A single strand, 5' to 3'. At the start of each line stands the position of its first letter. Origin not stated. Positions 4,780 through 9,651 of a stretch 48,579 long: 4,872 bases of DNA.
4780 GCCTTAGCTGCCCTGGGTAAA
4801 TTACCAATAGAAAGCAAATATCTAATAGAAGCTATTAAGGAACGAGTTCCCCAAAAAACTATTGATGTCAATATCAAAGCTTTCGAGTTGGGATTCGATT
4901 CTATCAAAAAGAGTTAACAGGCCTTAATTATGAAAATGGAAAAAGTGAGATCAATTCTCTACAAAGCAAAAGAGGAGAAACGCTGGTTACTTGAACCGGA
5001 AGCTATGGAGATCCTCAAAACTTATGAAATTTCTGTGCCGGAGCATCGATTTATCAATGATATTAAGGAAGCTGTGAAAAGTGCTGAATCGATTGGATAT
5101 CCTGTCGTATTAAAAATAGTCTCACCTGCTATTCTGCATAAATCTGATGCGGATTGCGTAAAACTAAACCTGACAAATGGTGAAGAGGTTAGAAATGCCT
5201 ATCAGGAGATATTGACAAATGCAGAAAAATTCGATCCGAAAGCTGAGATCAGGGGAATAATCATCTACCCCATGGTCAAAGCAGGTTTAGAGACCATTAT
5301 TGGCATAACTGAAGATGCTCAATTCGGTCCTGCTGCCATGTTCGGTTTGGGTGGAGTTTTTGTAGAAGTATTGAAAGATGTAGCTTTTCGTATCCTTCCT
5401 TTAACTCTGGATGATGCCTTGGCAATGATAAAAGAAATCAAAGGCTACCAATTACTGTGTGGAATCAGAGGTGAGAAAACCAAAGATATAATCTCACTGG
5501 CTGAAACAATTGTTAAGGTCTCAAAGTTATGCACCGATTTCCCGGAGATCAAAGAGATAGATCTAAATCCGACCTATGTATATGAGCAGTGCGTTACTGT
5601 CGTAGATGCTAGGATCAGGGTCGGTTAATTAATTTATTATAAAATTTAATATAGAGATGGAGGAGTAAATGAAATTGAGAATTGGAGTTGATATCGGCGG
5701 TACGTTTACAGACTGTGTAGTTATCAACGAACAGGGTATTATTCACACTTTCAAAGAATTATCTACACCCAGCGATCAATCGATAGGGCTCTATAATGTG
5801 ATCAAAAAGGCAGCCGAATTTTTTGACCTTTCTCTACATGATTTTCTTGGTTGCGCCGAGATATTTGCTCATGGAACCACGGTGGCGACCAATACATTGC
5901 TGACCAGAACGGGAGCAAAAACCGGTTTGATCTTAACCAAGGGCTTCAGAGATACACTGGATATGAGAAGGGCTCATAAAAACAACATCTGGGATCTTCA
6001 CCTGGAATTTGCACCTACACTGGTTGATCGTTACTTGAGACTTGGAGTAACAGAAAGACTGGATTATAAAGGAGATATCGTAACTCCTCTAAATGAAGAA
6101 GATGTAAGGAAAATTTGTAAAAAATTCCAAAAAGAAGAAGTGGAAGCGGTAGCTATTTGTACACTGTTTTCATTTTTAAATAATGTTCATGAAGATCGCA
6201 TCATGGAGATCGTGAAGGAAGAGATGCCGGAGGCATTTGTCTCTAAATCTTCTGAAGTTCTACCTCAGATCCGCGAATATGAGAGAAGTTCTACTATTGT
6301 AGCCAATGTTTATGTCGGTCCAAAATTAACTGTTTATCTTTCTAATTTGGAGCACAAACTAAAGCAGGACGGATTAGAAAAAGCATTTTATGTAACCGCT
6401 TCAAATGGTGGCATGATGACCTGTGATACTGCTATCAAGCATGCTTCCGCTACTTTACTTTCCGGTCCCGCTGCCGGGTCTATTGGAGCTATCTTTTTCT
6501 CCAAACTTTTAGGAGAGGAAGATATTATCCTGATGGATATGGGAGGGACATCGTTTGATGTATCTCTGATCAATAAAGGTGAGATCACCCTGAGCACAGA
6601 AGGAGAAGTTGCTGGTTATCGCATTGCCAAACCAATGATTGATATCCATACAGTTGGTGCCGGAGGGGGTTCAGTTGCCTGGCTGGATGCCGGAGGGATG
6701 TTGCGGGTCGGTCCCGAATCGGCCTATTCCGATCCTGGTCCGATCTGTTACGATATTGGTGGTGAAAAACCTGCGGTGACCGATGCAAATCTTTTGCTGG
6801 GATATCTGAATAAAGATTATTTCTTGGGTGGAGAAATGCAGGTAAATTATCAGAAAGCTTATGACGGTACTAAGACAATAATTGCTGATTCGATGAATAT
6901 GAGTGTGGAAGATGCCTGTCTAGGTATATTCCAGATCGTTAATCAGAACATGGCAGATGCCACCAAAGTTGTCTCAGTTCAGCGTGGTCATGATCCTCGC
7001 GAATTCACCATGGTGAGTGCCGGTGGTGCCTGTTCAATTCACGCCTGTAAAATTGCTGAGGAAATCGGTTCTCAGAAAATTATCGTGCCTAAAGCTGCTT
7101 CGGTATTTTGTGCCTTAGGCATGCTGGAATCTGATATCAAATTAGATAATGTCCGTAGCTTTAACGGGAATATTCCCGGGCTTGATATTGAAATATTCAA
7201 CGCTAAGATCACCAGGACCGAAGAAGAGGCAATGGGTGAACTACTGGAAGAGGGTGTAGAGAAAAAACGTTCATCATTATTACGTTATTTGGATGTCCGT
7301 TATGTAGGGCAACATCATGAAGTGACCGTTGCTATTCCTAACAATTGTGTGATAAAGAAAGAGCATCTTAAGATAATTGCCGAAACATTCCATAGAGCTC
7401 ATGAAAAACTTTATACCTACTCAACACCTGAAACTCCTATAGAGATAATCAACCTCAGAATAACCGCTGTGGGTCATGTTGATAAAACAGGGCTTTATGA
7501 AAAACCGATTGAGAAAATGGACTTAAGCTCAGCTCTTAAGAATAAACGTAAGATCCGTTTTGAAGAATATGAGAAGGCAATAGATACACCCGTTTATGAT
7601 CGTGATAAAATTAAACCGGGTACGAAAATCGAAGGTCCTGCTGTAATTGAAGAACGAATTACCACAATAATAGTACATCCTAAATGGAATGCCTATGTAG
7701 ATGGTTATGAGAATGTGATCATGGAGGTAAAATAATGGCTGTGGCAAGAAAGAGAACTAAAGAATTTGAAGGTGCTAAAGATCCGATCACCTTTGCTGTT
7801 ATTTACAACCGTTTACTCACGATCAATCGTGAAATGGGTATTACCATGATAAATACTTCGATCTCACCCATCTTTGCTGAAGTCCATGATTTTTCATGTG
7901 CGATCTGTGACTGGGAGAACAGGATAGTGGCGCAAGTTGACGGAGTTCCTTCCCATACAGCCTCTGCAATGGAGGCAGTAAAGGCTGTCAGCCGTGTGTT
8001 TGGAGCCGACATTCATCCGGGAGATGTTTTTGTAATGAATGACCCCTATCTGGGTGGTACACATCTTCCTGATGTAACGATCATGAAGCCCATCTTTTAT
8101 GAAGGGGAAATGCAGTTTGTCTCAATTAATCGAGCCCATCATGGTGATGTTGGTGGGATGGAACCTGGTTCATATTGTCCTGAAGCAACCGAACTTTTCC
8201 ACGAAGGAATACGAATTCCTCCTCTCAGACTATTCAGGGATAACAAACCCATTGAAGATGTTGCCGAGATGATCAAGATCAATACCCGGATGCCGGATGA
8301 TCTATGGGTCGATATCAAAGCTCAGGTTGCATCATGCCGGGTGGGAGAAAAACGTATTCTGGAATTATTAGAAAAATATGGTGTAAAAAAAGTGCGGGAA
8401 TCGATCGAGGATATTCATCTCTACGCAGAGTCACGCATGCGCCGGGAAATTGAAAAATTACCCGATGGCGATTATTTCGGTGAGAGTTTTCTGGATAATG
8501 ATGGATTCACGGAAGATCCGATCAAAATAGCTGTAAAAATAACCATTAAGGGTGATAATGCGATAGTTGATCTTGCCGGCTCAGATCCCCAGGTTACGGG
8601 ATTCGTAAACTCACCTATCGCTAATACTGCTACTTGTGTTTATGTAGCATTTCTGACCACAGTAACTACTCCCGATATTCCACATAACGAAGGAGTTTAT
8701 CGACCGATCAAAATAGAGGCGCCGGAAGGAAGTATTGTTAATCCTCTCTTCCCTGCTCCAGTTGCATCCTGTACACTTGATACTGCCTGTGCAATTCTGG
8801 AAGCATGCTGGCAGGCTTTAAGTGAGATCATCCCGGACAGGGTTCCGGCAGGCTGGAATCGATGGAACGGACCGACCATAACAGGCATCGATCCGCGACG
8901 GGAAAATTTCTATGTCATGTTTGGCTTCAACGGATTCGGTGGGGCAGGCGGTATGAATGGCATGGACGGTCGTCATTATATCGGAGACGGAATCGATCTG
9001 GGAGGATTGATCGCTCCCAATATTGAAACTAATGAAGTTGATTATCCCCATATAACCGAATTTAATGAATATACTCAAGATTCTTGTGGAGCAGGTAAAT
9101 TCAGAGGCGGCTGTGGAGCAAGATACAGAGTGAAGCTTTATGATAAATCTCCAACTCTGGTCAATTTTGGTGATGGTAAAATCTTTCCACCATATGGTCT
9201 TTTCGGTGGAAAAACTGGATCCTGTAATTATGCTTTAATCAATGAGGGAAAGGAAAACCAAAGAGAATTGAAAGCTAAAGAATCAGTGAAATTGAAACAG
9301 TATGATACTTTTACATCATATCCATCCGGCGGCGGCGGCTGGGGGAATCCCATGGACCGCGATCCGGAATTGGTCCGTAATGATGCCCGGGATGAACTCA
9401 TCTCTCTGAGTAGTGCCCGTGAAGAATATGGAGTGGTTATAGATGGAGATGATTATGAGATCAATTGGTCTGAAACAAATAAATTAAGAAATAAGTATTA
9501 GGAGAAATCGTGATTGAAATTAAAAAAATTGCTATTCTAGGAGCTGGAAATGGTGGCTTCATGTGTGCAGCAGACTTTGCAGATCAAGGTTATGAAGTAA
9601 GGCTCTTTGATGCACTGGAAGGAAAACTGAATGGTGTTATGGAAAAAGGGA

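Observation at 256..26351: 26-kb single-strand island combining a Mo-hydroxylase, twin PreA-like reductases, an ATP-dependent hydantoinase, an atypical transcarbamylase, an opine-DH-like enzyme and an IOR/ADP-forming acyl-CoA synthetase module: candidate undescribed anaerobic N-heterocycle/ureide fermentation system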

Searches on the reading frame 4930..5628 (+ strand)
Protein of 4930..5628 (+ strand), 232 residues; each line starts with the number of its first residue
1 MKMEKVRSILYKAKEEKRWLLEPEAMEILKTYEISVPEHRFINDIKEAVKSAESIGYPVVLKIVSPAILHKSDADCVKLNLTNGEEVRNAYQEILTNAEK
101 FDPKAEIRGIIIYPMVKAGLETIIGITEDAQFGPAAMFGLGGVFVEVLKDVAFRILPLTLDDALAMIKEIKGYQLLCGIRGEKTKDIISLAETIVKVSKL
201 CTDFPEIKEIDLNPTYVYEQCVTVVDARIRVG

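Call 3: search_protein_families(library=pfam, proteins=[window:4930-5628:+])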
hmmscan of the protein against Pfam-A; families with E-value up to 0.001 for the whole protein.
window:4930-5628:+ (232 aa): 1 family
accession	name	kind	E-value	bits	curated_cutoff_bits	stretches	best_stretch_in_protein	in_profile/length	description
PF13549.11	ATP-grasp_5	-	1.9e-81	273.1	27.6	1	14-231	4-221/221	ATP-grasp domain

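Call 5: search_protein_families(library=ncbifam, proteins=[window:4930-5628:+])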
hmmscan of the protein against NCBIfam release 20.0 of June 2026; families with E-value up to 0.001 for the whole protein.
window:4930-5628:+ (232 aa): 6 families
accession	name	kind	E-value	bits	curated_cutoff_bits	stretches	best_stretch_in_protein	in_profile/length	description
NF045493.1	HydDutCoALig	equivalog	3.2e-73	247.5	1300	1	3-230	467-697/698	4-hydroxybutyrate--CoA ligase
NF045494.1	AcCoALig_Archglob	equivalog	3.4e-62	210.8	1200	1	19-232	2-206/665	acetate--CoA ligase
NF045492.1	HydPropCoALig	equivalog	2e-58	198.4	1300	1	6-229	4-227/700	3-hydroxypropionate--CoA ligase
NF010623.0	PRK14016.1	subfamily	8.2e-08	30.8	877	1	27-96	220-284/871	cyanophycin synthetase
TIGR02068.2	cya_phycin_syn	equivalog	4.7e-07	28.2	850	1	26-98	218-285/862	cyanophycin synthetase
NF001913.0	PRK00696.1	equivalog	1.8e-05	23.9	370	1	21-231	4-218/388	ADP-forming succinate--CoA ligase subunit beta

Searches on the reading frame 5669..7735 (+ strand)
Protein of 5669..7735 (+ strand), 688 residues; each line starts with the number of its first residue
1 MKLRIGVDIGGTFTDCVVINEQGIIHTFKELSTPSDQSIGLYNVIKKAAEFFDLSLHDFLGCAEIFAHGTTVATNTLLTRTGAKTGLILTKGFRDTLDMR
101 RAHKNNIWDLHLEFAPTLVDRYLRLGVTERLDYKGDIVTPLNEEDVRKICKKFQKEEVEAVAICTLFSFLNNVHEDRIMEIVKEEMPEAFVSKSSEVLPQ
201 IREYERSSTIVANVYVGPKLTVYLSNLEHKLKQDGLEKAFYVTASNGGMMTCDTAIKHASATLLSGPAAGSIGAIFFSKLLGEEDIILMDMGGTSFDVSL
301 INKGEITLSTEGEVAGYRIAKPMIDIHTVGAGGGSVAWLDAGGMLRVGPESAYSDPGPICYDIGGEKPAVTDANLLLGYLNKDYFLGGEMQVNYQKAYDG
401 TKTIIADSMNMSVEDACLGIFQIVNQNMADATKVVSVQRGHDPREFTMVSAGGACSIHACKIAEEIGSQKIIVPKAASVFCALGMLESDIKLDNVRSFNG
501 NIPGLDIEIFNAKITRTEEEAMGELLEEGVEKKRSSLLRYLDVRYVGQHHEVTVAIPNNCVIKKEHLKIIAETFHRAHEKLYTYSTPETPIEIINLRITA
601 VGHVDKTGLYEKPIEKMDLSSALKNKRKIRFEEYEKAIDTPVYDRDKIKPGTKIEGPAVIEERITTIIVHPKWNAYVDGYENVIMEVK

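Call 3: search_protein_families(library=pfam, proteins=[window:5669-7735:+])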
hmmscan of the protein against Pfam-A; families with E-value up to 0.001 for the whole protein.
window:5669-7735:+ (688 aa): 3 families
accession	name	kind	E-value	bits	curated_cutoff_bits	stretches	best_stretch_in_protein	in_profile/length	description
PF01968.24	Hydantoinase_A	-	6.6e-91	305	22.9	1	206-491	1-288/291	Hydantoinase/oxoprolinase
PF05378.19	Hydant_A_N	-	1.5e-49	168.5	25.2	1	4-185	1-175/176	Hydantoinase/oxoprolinase N-terminal region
PF19278.4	Hydant_A_C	-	1.8e-18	67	21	1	518-680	22-185/193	Hydantoinase/oxoprolinase C-terminal domain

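Call 5: search_protein_families(library=ncbifam, proteins=[window:5669-7735:+])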
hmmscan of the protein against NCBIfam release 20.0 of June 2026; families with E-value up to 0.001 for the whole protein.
window:5669-7735:+ (688 aa): 3 families
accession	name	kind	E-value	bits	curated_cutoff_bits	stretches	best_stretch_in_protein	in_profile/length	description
NF050156.1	CapLactmsAlpCapA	equivalog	1.9e-214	713.9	1000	1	4-678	2-678/689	caprolactamase subunit alpha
NF042975.2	AcphenoCarb_ApcC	equivalog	1.2e-117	394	1500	1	5-686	11-710/733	acetophenone carboxylase subunit gamma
NF042960.1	AcphenoCarb_ApcA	equivalog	9.8e-63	212.4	1250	1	4-686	3-656/658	acetophenone carboxylase subunit alpha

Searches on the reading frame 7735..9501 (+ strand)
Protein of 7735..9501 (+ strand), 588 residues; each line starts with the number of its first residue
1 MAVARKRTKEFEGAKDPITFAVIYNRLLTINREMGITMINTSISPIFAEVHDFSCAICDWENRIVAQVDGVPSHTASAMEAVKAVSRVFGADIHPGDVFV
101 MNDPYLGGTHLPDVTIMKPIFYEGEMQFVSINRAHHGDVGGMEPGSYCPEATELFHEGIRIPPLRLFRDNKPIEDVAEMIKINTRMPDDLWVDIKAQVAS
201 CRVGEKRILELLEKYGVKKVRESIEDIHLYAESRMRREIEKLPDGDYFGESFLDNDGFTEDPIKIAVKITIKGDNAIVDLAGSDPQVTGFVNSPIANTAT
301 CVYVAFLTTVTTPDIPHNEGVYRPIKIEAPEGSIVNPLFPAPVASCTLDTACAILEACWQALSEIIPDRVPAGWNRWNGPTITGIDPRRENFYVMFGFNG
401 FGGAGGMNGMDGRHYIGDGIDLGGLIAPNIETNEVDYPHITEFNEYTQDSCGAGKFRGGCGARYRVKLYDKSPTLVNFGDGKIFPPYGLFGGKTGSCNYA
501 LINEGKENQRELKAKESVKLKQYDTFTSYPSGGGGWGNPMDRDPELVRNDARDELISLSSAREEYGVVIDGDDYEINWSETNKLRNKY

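Call 3: search_protein_families(library=pfam, proteins=[window:7735-9501:+])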
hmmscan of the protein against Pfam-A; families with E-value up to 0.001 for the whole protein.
window:7735-9501:+ (588 aa): 1 family
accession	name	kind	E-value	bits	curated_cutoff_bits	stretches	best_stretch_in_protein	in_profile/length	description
PF02538.19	Hydantoinase_B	-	7.9e-169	562.9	26.8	1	16-539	1-519/519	Hydantoinase B/oxoprolinase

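Call 5: search_protein_families(library=ncbifam, proteins=[window:7735-9501:+])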
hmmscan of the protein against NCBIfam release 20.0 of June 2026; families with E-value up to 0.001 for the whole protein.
window:7735-9501:+ (588 aa): 2 families
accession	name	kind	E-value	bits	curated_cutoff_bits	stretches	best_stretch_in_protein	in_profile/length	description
NF050157.1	CapLactmsBetCapB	equivalog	9.2e-131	436.9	1000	1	16-585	2-575/577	caprolactamase subunit beta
NF042976.1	AcphenoCarb_ApcD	equivalog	2e-48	165.2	1500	2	11-496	25-519/685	acetophenone carboxylase subunit delta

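Call 48: search_solved_structures(query=window:7735-9501:+, max_evalue=0.00001)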
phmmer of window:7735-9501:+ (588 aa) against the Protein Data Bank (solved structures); distinct sequences matched with E-value up to 0.00001: 5.
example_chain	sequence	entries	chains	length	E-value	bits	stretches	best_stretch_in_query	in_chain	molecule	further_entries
6yra_B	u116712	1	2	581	6.5e-104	351.9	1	15-573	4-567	Hydantoinase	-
7hk5_A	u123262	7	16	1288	6.2e-71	243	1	9-570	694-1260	N-methylhydantoinase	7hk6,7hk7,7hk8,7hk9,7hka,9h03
5l9w_A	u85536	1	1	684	8.4e-48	166.6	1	7-521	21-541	Acetophenone carboxylase delta subunit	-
5m45_A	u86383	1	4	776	3.2e-22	82.1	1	15-515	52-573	Acetone carboxylase alpha subunit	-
5svb_A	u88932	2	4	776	4.1e-22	81.8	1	15-514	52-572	Acetone carboxylase alpha subunit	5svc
